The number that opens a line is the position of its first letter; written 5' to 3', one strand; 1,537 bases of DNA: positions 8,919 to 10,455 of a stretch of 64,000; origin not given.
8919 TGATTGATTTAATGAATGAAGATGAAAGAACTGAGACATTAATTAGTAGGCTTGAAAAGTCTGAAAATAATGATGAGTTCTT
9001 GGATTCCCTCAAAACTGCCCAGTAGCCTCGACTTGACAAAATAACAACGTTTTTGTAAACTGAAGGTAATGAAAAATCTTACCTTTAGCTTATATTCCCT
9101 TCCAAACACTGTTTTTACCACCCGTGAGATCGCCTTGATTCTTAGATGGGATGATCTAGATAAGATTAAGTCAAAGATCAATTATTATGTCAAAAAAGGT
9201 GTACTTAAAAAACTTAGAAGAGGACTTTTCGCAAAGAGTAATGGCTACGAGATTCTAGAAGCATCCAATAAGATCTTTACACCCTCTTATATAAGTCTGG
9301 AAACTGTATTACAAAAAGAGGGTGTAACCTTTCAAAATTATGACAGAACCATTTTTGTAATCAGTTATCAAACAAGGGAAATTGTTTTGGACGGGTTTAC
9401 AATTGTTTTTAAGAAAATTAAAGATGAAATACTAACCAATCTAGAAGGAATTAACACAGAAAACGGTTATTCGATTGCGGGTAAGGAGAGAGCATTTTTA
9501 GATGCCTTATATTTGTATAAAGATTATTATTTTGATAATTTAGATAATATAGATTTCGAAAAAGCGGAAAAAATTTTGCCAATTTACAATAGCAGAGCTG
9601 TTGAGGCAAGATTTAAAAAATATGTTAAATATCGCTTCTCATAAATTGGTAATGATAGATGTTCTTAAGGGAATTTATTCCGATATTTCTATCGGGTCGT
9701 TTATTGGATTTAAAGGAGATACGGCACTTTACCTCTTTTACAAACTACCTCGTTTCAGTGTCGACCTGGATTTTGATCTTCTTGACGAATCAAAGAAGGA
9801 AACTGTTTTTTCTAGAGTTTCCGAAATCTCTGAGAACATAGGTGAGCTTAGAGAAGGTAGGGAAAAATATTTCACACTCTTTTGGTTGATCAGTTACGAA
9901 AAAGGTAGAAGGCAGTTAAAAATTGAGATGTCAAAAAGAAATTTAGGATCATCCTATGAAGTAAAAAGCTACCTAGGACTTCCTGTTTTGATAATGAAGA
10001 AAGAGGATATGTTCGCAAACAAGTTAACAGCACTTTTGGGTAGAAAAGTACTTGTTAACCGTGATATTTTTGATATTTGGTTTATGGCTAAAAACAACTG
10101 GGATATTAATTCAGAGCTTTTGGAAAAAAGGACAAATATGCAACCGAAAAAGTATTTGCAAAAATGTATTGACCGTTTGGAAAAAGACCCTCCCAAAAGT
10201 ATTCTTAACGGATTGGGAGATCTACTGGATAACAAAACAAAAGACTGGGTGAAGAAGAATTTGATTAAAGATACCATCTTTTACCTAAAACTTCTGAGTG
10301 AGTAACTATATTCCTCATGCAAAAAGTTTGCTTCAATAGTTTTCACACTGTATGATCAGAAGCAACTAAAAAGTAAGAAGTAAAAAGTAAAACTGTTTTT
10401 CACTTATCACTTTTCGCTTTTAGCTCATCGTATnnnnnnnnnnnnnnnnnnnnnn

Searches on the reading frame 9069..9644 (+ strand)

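Call 10: search_protein_families(library=pfam, proteins=[window:9069-9644:+], max_evalue=0.01)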
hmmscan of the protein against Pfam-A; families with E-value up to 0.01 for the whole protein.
window:9069-9644:+ (191 aa): 1 family
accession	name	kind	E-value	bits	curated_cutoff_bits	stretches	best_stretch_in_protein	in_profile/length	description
PF13338.12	AbiEi_4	-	0.0083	16.7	25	0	15-55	13-47/49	Transcriptional regulator, AbiEi antitoxin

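Call 12: search_protein_families(library=ncbifam, proteins=[window:9069-9644:+], max_evalue=0.1)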
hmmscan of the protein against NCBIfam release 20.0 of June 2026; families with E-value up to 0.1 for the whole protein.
window:9069-9644:+ (191 aa): 2 families
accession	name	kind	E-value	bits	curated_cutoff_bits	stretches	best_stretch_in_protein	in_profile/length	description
NF047376.1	TAA_AbiEi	equivalog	8.8e-07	28.8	150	1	14-143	19-158/172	type IV toxin-antitoxin system AbiEi family antitoxin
NF006844.0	PRK09357.2-5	equivalog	0.00015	20.9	701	1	30-111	15-88/422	dihydroorotase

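Call 13: search_protein_families(library=padloc, proteins=[window:9069-9644:+], max_evalue=0.1)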
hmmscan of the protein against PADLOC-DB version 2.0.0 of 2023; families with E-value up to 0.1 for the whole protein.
window:9069-9644:+ (191 aa): 14 families
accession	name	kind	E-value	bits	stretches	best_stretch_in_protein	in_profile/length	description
PDLC02255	AbiEi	-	2.4e-57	191.5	1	1-186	1-184/186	AbiEi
PDLC02241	AbiEi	-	7.6e-18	63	1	12-181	12-190/199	AbiEi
PDLC02272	AbiEi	-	9.2e-13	46.5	1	10-152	10-149/200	AbiEi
PDLC02230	AbiEi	-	2.7e-11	41.5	1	28-85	14-71/192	AbiEi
PDLC02267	AbiEi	-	2.1e-10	38.5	1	7-148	12-153/252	AbiEi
PDLC02273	AbiEi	-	1.2e-07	29.9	1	29-187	30-191/205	AbiEi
PDLC02232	AbiEi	-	1.2e-07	29.8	1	13-145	18-158/177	AbiEi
PDLC02269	AbiEi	-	2.8e-06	24.8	1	14-147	11-144/251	AbiEi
PDLC02287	AbiEi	-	2.4e-05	22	1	14-147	11-144/253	AbiEi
PDLC02225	AbiEi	-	3.2e-05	21.7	1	34-134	32-130/198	AbiEi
PDLC02240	AbiEi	-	5.1e-05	20.9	1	10-152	12-164/216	AbiEi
PDLC02270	AbiEi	-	0.003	14.7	1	13-55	10-53/265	AbiEi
PDLC02254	AbiEi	-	0.012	13.3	1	32-57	28-53/197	AbiEi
PDLC02227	AbiEi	-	0.017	12.7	1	35-151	33-143/233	AbiEi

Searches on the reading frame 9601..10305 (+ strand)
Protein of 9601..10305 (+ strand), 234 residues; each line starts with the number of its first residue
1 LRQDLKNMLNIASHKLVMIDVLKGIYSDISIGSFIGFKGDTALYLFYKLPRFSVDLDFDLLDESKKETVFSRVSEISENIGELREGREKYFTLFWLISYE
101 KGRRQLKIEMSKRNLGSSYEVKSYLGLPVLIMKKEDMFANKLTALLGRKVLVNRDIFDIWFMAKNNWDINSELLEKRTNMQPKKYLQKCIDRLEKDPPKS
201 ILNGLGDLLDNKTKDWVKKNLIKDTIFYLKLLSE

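Call 10: search_protein_families(library=pfam, proteins=[window:9601-10305:+], max_evalue=0.01)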
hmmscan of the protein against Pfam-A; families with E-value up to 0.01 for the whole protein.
window:9601-10305:+ (234 aa): 1 family
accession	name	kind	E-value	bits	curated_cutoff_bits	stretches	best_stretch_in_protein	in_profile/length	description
PF08843.17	AbiEii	-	7.7e-19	69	22.5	1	37-178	17-186/238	Nucleotidyl transferase AbiEii toxin, Type IV TA system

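Call 12: search_protein_families(library=ncbifam, proteins=[window:9601-10305:+], max_evalue=0.1)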
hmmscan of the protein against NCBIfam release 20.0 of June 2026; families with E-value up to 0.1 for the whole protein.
window:9601-10305:+ (234 aa): 0 families

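Call 13: search_protein_families(library=padloc, proteins=[window:9601-10305:+], max_evalue=0.1)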
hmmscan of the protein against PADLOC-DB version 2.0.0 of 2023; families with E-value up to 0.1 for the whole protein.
window:9601-10305:+ (234 aa): 21 families
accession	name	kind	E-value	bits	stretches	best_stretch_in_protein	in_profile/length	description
PDLC02324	AbiEii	-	2e-70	235.2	1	10-232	2-224/231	AbiEii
PDLC02307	AbiEii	-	2.1e-21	74.7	1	13-195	7-176/219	AbiEii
PDLC02330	AbiEii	-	4.7e-19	67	1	10-219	3-205/219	AbiEii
PDLC02323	AbiEii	-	4.1e-17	60.6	2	119-187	144-208/248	AbiEii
PDLC02293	AbiEii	-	2.9e-16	57.8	2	36-67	43-74/270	AbiEii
PDLC02328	AbiEii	-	1e-15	56.2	1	37-204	17-181/203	AbiEii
PDLC02305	AbiEii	-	5.5e-14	50.1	2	18-84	28-95/306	AbiEii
PDLC02296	AbiEii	-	1.3e-13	48.8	2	112-192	146-228/282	AbiEii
PDLC02290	AbiEii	-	4.8e-12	44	1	29-166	19-163/290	AbiEii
PDLC02304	AbiEii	-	1.1e-11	43.2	2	108-181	137-209/260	AbiEii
PDLC02294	AbiEii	-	4e-10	38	1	16-170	26-192/260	AbiEii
PDLC02313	AbiEii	-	9.9e-10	36.3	2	17-70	27-77/254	AbiEii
PDLC02298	AbiEii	-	2.1e-09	35.1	1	11-194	5-191/220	AbiEii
PDLC02321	AbiEii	-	1.9e-08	32.4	2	120-171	172-223/296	AbiEii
PDLC02317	AbiEii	-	2.1e-06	25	1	17-80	26-92/396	AbiEii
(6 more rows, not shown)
